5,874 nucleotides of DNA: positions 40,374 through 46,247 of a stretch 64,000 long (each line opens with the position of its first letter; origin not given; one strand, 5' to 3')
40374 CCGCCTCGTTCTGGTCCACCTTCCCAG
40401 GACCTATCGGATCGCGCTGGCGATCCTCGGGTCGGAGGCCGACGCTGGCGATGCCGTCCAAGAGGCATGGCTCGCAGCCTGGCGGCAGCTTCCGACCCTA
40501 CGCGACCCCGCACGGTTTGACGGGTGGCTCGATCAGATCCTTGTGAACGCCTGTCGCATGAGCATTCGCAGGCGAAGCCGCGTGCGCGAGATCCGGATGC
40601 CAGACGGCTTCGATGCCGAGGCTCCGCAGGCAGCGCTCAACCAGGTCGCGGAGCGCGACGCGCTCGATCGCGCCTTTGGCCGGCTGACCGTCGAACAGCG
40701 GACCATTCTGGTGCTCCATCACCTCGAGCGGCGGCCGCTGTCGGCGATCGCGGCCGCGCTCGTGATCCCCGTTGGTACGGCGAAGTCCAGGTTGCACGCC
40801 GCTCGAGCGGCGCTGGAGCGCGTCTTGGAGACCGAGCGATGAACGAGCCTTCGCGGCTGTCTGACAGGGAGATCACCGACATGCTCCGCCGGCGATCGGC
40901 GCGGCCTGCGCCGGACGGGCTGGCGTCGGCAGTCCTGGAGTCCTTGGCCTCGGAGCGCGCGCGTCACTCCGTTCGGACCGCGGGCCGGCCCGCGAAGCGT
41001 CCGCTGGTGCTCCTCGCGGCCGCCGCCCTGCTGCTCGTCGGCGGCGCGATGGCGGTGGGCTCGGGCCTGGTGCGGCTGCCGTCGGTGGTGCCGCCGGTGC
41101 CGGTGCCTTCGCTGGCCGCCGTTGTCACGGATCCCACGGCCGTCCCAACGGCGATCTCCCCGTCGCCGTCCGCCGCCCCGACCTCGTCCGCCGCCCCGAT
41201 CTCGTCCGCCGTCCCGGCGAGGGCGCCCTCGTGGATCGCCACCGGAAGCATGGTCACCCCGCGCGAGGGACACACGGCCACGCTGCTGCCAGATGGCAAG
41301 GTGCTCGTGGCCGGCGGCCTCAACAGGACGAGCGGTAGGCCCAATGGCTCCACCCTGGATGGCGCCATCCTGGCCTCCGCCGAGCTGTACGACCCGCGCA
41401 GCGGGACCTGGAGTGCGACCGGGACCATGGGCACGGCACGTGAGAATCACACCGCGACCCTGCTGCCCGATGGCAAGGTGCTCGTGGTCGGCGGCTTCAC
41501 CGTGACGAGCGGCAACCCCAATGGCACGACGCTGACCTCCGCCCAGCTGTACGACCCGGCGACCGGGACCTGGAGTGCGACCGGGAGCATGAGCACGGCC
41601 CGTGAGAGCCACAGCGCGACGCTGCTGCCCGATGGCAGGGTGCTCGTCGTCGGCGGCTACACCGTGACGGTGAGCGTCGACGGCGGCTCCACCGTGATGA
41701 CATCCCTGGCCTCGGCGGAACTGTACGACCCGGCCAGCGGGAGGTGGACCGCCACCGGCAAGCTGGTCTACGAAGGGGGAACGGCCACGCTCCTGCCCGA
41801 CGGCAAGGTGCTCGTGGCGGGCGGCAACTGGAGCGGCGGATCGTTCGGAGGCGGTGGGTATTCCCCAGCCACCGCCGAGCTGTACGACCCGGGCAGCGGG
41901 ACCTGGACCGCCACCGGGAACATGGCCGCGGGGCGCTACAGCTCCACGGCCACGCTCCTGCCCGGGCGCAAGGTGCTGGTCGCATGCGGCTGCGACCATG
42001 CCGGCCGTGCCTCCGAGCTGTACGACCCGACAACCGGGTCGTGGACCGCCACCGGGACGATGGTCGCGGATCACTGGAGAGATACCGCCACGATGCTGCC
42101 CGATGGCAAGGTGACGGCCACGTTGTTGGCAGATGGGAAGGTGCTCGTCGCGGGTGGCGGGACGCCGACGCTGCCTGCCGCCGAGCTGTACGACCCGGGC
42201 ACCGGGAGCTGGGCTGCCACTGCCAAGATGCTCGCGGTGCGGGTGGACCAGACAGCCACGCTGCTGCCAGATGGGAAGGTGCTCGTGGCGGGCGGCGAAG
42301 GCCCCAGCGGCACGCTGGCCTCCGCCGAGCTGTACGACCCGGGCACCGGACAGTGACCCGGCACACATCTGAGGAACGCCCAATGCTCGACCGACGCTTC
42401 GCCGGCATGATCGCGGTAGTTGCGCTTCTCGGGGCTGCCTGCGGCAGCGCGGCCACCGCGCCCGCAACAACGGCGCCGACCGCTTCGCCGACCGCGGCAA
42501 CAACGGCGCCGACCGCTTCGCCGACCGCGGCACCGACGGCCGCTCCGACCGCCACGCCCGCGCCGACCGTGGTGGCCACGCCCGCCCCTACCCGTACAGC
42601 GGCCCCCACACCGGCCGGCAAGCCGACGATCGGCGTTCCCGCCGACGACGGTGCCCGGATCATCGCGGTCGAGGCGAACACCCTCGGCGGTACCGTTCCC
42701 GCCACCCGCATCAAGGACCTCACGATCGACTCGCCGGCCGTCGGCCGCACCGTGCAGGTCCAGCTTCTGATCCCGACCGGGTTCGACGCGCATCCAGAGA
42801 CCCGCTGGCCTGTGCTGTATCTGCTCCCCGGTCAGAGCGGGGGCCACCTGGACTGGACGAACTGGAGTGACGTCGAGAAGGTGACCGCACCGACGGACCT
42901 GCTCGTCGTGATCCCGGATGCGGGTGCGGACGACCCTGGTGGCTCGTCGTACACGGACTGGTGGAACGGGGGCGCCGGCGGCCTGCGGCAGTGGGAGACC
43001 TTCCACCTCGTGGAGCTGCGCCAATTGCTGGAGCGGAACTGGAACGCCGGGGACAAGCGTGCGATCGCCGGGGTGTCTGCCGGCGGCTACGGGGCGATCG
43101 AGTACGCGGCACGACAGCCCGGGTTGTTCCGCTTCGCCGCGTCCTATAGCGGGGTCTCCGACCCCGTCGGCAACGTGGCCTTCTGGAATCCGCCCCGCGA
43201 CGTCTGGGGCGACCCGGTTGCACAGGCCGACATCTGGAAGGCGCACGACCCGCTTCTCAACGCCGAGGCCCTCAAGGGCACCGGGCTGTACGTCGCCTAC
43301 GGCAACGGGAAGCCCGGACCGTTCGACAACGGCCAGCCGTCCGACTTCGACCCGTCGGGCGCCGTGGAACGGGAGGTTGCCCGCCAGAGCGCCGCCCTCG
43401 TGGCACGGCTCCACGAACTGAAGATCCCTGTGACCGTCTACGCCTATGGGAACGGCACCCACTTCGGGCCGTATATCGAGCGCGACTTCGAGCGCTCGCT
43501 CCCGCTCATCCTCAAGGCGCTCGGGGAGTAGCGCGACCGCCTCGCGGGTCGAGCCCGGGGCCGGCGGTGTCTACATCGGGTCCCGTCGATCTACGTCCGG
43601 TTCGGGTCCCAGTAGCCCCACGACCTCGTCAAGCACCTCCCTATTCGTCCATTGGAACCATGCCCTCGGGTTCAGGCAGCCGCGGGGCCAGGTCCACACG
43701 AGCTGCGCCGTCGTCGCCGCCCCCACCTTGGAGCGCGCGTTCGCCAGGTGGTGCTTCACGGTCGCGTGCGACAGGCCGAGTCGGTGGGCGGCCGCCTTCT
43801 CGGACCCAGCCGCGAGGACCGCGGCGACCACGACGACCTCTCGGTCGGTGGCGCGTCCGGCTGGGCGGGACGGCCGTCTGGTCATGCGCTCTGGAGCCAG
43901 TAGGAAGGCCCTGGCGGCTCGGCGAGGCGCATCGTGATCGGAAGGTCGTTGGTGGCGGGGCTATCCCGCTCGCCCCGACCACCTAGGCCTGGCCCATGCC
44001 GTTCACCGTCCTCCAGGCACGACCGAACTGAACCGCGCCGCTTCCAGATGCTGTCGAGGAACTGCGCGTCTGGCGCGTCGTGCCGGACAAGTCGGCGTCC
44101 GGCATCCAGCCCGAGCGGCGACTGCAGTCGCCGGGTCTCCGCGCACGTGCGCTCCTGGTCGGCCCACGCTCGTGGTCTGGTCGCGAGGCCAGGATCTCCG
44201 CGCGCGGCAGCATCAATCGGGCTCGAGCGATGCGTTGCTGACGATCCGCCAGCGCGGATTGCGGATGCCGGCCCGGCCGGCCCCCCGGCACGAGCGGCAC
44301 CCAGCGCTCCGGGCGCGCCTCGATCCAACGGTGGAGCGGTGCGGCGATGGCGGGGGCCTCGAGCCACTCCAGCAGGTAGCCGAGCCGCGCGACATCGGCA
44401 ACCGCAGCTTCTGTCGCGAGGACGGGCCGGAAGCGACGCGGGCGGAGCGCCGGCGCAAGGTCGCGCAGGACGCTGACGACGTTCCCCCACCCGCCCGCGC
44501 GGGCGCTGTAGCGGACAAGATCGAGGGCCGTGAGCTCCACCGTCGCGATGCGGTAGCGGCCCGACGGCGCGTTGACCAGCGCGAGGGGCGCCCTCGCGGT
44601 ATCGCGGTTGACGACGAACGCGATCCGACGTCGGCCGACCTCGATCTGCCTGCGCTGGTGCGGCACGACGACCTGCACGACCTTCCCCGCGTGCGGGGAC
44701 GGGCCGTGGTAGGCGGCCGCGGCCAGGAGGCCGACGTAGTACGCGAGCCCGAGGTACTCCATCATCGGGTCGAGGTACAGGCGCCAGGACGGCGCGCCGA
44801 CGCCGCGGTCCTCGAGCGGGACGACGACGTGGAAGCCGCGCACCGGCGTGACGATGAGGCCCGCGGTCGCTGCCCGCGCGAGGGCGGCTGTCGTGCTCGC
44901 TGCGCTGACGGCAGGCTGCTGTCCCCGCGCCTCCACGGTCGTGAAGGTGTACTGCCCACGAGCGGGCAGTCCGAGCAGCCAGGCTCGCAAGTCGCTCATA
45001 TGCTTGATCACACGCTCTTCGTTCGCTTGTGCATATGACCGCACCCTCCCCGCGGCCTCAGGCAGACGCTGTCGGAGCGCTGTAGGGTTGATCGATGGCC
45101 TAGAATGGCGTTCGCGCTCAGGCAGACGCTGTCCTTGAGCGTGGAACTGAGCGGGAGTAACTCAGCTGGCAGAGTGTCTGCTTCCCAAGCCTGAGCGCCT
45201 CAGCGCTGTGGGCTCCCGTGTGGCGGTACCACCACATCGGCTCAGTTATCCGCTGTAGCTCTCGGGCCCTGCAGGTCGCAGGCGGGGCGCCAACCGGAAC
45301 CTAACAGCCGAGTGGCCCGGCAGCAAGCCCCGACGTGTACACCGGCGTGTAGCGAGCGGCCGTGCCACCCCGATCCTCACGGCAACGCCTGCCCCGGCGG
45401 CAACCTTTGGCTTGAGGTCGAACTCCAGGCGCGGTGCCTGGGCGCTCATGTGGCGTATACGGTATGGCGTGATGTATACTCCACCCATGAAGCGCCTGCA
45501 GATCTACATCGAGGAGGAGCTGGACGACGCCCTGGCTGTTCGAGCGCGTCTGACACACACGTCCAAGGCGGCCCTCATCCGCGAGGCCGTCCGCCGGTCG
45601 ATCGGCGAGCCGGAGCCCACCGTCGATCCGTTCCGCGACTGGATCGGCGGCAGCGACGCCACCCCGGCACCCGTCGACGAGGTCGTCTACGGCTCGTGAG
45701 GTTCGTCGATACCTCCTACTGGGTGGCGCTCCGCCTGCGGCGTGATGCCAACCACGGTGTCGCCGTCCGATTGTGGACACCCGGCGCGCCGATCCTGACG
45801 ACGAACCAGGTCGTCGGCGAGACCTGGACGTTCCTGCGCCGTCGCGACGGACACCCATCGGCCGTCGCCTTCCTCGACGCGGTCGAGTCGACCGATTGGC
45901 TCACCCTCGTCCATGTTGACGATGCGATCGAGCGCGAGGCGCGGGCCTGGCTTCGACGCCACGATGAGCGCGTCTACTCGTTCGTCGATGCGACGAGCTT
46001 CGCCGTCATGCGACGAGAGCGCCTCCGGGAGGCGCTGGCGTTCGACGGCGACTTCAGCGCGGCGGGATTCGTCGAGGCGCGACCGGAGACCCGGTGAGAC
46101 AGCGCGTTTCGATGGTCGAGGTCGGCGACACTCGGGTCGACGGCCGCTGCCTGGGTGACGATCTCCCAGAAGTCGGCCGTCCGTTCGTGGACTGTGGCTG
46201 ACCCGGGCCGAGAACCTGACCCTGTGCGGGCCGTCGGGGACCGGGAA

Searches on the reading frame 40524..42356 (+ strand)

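Call 29: search_protein_families(library=pfam, proteins=[window:40524-42356:+], max_evalue=0.01)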
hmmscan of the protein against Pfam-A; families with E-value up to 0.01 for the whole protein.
window:40524-42356:+ (610 aa): 13 families
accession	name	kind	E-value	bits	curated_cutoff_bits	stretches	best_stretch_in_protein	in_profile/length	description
PF13964.12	Kelch_6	-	1.5e-34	117.2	25.3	5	312-360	7-50/50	Kelch motif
PF01344.31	Kelch_1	-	3.8e-34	116.3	20.1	3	316-357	11-46/46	Kelch motif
PF13418.12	Kelch_4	-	2.8e-31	107.7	21.6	4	305-355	1-46/49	Galactose oxidase, central domain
PF07646.21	Kelch_2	-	3.2e-22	77.7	21.3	1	309-356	4-47/48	Kelch motif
PF13415.12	Kelch_3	-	4.4e-21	75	22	2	317-367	2-47/48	Galactose oxidase, central domain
PF24981.1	Beta-prop_ATRN-LZTR1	-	5.1e-19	69.1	50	2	240-383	141-284/289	Attractin/LZTR1 beta-propeller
PF25210.1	Kelch_FKB95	-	6.1e-16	59.3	70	1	282-351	56-121/268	FKB95, Kelch-repeats domain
PF24681.1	Kelch_KLHDC2_KLHL20_DRC7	-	1.9e-15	57.2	50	1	239-378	96-221/221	KLHDC2/KLHL20/DRC7 Kelch-repeats domain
PF07250.17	Glyoxal_oxid_N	-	8e-11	42.1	37.5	0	311-380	72-137/243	Glyoxal oxidase N-terminus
PF17164.10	DUF5122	-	1e-07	32.5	27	0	315-332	2-19/36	Domain of unknown function (DUF5122) beta-propeller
PF24996.1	NANM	-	1.9e-06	27.4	45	0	295-380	42-126/350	N-acetylneuraminate epimerase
PF24695.1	PITM1-3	-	1e-05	26.1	27.7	0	344-393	44-93/98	PITM 1-3, beta-sandwich domain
PF13492.12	GAF_3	-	0.0079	17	27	0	216-263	43-86/129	GAF domain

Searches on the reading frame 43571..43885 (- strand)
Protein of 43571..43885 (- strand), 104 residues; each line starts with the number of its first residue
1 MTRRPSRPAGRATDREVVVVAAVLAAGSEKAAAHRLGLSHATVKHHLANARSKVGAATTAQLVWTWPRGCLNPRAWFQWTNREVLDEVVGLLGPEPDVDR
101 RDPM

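Call 80: search_protein_families(library=pfam, proteins=[window:43571-43885:-], max_evalue=0.01)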
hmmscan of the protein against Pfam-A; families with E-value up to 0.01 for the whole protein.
window:43571-43885:- (104 aa): 4 families
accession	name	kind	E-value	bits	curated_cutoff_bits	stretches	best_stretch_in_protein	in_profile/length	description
PF00196.25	GerE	-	1.7e-06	28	23.5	1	13-63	4-54/57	Bacterial regulatory proteins, luxR family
PF00126.33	HTH_1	-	0.00033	21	26.6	1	17-56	4-43/60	Bacterial regulatory helix-turn-helix protein, lysR family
PF08281.18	Sigma70_r4_2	-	0.005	16.9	25.7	1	17-53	17-53/54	Sigma-70, region 4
PF18024.7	HTH_50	-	0.0084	16.2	27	0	13-44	11-41/50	Helix-turn-helix domain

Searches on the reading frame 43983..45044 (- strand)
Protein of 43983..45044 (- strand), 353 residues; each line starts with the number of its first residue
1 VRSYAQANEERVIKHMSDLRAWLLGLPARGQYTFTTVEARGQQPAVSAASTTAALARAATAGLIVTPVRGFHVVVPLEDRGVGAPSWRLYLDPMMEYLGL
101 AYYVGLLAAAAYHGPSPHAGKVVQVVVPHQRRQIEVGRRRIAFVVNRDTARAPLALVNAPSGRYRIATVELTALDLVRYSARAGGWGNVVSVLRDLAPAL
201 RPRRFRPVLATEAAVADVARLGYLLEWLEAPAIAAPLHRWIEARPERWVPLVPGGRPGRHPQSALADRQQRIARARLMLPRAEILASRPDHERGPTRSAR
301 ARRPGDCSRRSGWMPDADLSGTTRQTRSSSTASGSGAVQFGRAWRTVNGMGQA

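Call 11: search_protein_families(library=pfam, proteins=[window:43983-45044:-], max_evalue=0.001)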
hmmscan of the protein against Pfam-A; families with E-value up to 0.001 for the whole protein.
window:43983-45044:- (353 aa): 1 family
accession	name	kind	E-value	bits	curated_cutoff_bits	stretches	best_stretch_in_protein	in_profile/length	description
PF09407.15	AbiEi_1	-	4.1e-29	102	22.2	1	93-226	9-141/142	AbiEi antitoxin C-terminal domain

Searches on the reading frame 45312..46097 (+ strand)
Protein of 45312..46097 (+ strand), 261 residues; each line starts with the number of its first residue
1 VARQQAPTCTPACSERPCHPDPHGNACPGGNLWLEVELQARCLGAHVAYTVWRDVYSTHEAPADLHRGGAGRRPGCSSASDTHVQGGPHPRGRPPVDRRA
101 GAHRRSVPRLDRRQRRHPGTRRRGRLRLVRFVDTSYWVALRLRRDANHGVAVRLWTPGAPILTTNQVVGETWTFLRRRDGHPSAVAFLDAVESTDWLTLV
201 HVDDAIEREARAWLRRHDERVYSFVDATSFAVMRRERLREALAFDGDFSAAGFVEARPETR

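Call 11: search_protein_families(library=pfam, proteins=[window:45312-46097:+], max_evalue=0.001)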
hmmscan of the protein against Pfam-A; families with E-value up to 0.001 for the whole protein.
window:45312-46097:+ (261 aa): 1 family
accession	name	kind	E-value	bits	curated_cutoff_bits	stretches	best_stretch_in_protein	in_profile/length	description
PF01850.27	PIN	-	7.9e-13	49.5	23.6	1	131-253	2-119/120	PIN domain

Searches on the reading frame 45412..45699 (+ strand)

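Call 11: search_protein_families(library=pfam, proteins=[window:45412-45699:+], max_evalue=0.001)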
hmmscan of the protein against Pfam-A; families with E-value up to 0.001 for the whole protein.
window:45412-45699:+ (95 aa): 1 family
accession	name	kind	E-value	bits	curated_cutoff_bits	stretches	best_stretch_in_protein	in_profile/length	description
PF01402.27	RHH_1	-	7.1e-07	29.4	20.5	1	28-62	1-35/39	Ribbon-helix-helix protein, copG family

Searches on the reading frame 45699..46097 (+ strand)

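Call 80: search_protein_families(library=pfam, proteins=[window:45699-46097:+], max_evalue=0.01)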
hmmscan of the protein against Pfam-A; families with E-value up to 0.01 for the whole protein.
window:45699-46097:+ (132 aa): 1 family
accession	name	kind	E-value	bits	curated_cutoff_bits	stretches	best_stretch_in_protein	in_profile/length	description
PF01850.27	PIN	-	1.2e-13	52.2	23.6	1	2-124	2-119/120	PIN domain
